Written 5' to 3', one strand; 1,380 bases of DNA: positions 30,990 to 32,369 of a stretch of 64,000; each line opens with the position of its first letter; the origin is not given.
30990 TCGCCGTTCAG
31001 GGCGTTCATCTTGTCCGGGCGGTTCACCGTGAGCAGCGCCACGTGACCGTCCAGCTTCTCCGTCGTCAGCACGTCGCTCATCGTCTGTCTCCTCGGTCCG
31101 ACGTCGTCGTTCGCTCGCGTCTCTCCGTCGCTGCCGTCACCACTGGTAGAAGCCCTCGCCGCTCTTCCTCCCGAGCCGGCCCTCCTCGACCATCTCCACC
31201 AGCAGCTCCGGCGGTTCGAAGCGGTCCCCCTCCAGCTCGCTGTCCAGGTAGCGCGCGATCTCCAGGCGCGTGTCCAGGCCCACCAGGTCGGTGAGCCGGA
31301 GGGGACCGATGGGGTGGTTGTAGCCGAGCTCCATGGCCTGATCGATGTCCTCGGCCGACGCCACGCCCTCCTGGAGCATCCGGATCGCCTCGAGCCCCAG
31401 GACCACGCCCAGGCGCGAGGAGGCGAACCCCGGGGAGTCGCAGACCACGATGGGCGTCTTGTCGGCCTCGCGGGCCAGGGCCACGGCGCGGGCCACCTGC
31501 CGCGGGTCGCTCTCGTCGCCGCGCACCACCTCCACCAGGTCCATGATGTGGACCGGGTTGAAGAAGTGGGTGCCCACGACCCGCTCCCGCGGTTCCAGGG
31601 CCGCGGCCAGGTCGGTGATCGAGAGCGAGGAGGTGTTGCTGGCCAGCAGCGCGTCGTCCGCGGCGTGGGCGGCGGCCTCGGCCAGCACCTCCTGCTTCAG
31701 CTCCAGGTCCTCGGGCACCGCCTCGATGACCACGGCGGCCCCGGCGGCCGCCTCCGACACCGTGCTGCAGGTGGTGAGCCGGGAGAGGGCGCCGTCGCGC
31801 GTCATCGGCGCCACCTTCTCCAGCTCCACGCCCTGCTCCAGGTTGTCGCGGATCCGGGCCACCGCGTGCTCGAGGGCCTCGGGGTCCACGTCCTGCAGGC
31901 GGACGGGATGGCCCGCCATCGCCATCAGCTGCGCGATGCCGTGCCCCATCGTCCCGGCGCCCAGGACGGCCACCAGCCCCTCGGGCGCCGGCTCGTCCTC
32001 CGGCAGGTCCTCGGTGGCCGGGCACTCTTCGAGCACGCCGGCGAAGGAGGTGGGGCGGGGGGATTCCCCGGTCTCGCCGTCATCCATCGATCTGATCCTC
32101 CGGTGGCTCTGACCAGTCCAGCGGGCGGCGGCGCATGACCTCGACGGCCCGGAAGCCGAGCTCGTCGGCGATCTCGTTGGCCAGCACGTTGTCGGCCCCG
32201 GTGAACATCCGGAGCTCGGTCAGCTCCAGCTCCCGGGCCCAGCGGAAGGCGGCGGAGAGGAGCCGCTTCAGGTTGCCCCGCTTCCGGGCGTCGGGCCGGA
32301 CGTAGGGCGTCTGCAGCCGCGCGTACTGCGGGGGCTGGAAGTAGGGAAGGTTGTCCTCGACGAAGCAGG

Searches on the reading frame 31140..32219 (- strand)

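Call 57: search_protein_families(library=pfam, proteins=[window:31140-32219:-], max_evalue=0.00001)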
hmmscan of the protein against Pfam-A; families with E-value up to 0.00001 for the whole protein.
window:31140-32219:- (360 aa): 3 families
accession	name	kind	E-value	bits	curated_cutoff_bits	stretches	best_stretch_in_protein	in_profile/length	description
PF02737.24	3HCDH_N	-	2.5e-60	203.9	22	1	83-261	2-179/180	3-hydroxyacyl-CoA dehydrogenase, NAD binding domain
PF00725.27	3HCDH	-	5.7e-31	107.3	22.1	1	264-360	1-97/97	3-hydroxyacyl-CoA dehydrogenase, C-terminal domain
PF03446.21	NAD_binding_2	-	6.1e-07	30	21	1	83-197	2-94/161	NAD binding domain of 6-phosphogluconate dehydrogenase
